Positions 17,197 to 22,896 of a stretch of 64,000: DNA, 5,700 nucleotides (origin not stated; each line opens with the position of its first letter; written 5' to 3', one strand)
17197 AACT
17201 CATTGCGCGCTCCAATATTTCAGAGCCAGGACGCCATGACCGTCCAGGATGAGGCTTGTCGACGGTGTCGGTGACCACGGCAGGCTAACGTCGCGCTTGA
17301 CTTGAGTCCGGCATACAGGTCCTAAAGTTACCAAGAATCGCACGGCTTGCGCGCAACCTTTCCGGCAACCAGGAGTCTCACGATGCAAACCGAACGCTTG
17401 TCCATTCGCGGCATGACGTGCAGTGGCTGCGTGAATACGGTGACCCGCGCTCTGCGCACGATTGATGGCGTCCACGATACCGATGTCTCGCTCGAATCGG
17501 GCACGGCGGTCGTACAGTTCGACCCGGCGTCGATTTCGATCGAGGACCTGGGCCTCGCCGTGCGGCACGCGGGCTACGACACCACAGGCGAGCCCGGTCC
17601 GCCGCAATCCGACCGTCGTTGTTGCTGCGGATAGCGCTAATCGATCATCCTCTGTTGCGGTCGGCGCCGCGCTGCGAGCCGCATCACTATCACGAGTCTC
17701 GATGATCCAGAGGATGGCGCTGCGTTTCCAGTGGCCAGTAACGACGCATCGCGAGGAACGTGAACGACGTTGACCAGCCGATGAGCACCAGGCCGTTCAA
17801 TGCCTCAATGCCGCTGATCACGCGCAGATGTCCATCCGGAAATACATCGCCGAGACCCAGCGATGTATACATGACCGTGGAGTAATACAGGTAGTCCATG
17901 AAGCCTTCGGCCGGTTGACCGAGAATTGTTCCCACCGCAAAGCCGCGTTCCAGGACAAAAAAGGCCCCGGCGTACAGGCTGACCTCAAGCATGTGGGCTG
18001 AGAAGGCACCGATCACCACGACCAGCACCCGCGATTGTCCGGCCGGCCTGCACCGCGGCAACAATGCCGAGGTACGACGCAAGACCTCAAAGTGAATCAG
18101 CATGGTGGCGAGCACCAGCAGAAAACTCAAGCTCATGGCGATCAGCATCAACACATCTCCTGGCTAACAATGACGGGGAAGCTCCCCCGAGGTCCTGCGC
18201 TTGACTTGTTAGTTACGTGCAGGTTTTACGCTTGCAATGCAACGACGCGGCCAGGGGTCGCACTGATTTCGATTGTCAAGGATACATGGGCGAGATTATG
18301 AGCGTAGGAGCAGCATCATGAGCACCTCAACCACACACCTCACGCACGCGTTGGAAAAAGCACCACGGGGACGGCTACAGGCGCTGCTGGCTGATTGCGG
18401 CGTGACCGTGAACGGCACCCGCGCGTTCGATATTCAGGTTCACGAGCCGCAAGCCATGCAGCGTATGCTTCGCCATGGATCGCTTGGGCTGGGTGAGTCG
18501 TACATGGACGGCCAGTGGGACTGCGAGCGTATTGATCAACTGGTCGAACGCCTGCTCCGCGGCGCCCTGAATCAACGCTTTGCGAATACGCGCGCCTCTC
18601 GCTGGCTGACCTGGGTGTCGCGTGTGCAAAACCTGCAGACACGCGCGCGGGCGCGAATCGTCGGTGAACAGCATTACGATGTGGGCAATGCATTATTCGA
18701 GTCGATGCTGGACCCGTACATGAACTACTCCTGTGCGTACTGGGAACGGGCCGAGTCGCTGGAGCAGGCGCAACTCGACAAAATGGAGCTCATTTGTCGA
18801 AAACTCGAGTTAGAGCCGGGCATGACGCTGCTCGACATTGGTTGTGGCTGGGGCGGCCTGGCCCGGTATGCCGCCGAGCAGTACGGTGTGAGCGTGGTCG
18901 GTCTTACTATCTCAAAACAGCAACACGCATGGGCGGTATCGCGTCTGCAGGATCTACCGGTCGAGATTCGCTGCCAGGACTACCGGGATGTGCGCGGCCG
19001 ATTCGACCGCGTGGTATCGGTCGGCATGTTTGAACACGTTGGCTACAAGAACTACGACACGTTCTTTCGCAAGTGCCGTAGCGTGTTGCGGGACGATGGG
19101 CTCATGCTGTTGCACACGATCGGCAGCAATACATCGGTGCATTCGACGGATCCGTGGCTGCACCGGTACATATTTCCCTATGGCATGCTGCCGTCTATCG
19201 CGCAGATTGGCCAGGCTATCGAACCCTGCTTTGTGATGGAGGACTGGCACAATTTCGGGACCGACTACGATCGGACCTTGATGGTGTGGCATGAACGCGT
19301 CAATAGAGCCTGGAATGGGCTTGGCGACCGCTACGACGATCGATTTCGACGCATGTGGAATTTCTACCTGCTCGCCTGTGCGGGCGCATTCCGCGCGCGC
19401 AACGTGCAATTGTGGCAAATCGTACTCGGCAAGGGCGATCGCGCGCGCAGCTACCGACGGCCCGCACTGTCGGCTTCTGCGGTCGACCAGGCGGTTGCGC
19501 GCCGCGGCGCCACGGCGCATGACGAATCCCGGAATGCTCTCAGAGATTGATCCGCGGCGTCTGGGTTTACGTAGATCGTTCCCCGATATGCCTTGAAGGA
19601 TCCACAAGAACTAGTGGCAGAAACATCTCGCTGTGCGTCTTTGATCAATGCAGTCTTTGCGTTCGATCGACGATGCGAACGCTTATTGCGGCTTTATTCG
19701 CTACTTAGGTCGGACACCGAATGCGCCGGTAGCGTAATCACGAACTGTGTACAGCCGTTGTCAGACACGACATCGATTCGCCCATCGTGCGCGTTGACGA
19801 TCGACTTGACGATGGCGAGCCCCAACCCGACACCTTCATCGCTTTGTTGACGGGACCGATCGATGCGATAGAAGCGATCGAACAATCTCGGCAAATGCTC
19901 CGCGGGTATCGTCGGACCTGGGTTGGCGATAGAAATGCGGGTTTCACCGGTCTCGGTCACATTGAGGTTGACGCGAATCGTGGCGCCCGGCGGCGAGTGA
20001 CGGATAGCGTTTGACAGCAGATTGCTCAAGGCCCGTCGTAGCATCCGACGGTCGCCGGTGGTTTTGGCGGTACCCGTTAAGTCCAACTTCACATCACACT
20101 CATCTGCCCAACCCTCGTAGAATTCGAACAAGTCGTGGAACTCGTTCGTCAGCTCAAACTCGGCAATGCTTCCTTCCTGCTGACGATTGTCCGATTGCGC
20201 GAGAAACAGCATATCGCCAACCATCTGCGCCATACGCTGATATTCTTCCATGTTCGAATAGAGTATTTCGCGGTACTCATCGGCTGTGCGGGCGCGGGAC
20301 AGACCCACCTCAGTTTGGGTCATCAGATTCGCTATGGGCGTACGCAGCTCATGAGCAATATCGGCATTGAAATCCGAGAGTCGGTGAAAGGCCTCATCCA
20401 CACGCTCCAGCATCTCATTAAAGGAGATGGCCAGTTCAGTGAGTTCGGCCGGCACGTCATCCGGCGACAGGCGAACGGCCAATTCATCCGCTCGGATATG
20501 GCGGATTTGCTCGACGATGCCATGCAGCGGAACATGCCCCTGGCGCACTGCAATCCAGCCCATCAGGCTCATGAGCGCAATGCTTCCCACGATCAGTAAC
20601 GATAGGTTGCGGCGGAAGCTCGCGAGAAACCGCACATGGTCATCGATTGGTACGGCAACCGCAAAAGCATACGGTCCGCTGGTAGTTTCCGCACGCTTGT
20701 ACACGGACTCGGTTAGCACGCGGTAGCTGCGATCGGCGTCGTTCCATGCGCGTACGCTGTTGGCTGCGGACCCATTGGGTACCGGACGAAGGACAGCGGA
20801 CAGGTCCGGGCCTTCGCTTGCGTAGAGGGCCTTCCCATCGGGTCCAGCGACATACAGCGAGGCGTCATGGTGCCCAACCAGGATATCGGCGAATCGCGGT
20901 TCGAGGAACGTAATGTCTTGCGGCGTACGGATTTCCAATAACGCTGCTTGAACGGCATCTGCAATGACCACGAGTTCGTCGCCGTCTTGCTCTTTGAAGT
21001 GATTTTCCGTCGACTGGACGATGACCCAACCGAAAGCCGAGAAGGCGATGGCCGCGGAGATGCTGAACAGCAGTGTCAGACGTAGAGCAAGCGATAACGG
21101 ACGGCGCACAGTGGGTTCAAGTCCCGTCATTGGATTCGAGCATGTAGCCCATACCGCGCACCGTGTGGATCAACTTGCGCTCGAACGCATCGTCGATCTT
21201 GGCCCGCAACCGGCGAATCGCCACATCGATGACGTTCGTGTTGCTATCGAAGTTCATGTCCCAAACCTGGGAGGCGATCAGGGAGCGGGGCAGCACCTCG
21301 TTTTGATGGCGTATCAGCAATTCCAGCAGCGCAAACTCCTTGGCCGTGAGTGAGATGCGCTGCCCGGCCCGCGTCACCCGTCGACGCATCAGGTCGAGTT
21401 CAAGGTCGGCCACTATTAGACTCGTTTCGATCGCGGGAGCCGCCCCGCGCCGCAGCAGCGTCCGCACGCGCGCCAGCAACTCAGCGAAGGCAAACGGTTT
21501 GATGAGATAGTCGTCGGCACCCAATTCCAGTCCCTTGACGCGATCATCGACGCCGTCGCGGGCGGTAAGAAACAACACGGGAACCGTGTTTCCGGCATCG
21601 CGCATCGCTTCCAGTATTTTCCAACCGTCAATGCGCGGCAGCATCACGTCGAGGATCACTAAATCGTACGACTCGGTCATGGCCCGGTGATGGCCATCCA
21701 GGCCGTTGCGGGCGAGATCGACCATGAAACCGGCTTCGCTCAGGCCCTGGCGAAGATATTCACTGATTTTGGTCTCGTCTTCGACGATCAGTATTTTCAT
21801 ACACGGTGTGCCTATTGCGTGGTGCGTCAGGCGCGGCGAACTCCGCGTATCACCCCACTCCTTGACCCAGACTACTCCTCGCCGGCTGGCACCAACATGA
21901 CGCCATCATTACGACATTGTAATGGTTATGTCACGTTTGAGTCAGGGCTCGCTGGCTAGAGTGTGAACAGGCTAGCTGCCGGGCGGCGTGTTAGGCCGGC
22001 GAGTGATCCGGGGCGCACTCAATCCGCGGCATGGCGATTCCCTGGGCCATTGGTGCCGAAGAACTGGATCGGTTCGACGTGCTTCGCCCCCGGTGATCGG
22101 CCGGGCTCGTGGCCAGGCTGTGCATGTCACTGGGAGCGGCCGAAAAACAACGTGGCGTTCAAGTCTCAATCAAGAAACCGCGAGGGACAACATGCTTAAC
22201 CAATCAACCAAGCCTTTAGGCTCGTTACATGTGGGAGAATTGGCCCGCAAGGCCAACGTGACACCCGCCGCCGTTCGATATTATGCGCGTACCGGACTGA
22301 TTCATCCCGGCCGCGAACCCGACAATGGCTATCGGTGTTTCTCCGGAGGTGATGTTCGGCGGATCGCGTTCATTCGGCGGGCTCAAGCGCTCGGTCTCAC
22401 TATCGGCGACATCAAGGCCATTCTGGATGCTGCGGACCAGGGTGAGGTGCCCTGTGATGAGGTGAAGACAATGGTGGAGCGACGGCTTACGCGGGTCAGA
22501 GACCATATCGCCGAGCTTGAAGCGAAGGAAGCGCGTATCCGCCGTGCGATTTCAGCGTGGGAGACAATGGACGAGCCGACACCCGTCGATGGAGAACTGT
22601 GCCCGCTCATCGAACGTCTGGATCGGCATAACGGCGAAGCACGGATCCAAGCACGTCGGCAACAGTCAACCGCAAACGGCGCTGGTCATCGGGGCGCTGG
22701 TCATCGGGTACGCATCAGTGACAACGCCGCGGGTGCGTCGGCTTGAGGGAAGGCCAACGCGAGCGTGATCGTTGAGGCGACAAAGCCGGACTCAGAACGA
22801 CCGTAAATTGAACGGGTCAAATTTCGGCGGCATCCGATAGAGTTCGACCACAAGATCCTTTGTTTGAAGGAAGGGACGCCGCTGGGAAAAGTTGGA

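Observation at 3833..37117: Dispersed operator family (GACCTK-N11-CAGGTY inside 19/20-bp-spacer promoters) suggests one MerR regulon linking metal, carbon and envelope genes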

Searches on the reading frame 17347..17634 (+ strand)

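Call 4: search_protein_families(library=ncbifam, proteins=[window:17347-17634:+], max_evalue=0.00001)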
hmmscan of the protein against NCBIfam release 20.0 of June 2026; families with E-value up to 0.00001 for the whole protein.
window:17347-17634:+ (95 aa): 11 families
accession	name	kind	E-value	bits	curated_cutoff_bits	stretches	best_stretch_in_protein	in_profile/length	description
NF033795.1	chaper_CopZ_Bs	exception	1.5e-16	60.3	91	1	16-79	2-65/66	copper chaperone CopZ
NF047957.1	CopZ_AFE_1862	equivalog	4.3e-16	59.1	85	1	17-79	2-61/62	CopZ family metallochaperone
NF041115.1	UxxU_metal_bind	equivalog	4.7e-16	58.7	95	1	14-77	4-67/74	metal-binding (seleno)protein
NF033556.1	MerTP_fusion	equivalog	1.2e-14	54.4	180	1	10-79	116-185/186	mercuric transport protein MerTP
NF033794.2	chaper_CopZ_Eh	exception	1.4e-14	53.9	95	1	17-80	3-66/68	copper chaperone CopZ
TIGR00003.1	TIGR00003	subfamily_domain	1.6e-13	50.6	62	1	17-79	3-65/66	copper ion binding protein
TIGR02052.1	MerP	equivalog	7.2e-13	48.9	92.55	1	13-79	22-88/92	mercury resistance system periplasmic binding protein MerP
NF010311.1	PRK13748.1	subfamily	3.2e-11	42.8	600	1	17-86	2-70/560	mercury(II) reductase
NF045683.1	MerT_CopZ_Se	exception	1e-09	38.2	375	1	12-79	160-227/235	MerT/CopZ fusion-like heavy metal transport selenoprotein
NF007952.0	PRK10671.1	equivalog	1.2e-09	37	1316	1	4-79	93-165/838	copper-exporting P-type ATPase CopA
NF033781.1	chaper_CopP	exception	1.3e-08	34.8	112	1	17-78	3-63/65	copper-binding metallochaperone CopP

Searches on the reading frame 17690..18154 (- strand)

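Call 4: search_protein_families(library=ncbifam, proteins=[window:17690-18154:-], max_evalue=0.00001)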
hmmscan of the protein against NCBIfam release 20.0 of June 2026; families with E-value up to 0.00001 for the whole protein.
window:17690-18154:- (154 aa): 0 families

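Call 10: search_protein_families(library=pfam, proteins=[window:17690-18154:-], max_evalue=0.0001)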
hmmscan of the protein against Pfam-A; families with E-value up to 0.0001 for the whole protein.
window:17690-18154:- (154 aa): 1 family
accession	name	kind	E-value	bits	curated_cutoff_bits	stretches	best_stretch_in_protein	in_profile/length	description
PF07885.22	Ion_trans_2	-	1e-09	38.6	22.5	1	68-133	16-74/79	Ion channel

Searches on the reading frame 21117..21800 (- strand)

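Call 5: search_protein_families(library=pfam, proteins=[window:21117-21800:-], max_evalue=0.00001)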
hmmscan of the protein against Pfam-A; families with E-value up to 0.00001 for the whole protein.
window:21117-21800:- (227 aa): 2 families
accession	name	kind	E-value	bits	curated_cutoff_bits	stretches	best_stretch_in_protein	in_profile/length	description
PF00072.30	Response_reg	-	6.4e-29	100.8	30.2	1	3-113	1-111/111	Response regulator receiver domain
PF00486.34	Trans_reg_C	-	4.5e-27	94.4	26.2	1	146-221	1-77/77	Transcriptional regulatory protein, C terminal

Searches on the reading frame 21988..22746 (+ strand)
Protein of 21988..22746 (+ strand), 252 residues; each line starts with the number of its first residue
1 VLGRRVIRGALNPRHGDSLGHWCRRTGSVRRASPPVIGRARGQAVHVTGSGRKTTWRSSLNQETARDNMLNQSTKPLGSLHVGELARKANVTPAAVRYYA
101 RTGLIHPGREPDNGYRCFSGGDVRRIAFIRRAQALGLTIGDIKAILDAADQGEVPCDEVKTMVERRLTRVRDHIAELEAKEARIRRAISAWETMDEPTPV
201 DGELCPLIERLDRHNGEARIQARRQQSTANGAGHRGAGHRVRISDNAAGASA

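Call 4: search_protein_families(library=ncbifam, proteins=[window:21988-22746:+], max_evalue=0.00001)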
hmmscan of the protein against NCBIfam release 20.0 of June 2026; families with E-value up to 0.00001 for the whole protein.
window:21988-22746:+ (252 aa): 15 families
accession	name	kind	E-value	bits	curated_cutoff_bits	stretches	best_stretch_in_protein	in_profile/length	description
NF007069.0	PRK09514.1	equivalog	9.3e-25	87.2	143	1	81-215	3-134/141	Zn(2+)-responsive transcriptional regulator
TIGR02043.1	ZntR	equivalog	4.2e-24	85.2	167.95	1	80-188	2-107/131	Zn(2+)-responsive transcriptional regulator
TIGR02051.1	MerR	equivalog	1.9e-22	79.8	150.85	1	82-211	2-124/124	mercury resistance transcriptional regulator MerR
TIGR02047.1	CadR-PbrR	equivalog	9.7e-19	67.7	151.45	1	80-184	1-105/127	Cd(II)/Pb(II)-responsive transcriptional regulator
TIGR02044.1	CueR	equivalog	5.5e-17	62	147.4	1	81-211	2-126/127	Cu(I)-responsive transcriptional regulator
NF010315.0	PRK13752.1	subfamily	5.8e-15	55.6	261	1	77-213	5-134/144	mercury resistance transcriptional regulator MerR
TIGR01950.1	SoxR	equivalog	3.1e-12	46.4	116.9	1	80-177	2-99/142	redox-sensitive transcriptional activator SoxR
NF050798.1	TF_FtsR_Actino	equivalog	3.9e-10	40.2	150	1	90-184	16-109/223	transcriptional regulator FtsR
NF007590.0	PRK10227.1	equivalog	1.9e-09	37.7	244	1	82-211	3-126/135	Cu(I)-responsive transcriptional regulator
NF041849.1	trans_regNmlR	equivalog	3.4e-09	36.8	175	1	84-193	5-114/117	stress response transcriptional regulator NmlR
TIGR02054.1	MerD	equivalog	5.2e-09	36.7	103.65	1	79-183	3-108/120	mercuric resistance transcriptional repressor MerD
NF047375.1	HeatShock_HspR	equivalog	2.9e-07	30.4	105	1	82-160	6-84/92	heat shock protein transcriptional repressor HspR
NF053782.1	ChlnTransRegdde3219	equivalog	4.7e-07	29.6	450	1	80-188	7-106/278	choline utilization transcriptional activator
NF047377.1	heat_HspR_dupli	exception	7.5e-07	28.8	300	1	89-185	15-111/214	heat shock protein transcriptional repressor HspR, fused homodimer type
NF033783.1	coreg_MerD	equivalog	1.2e-06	28.9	170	1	81-183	5-108/121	mercury resistance co-regulator MerD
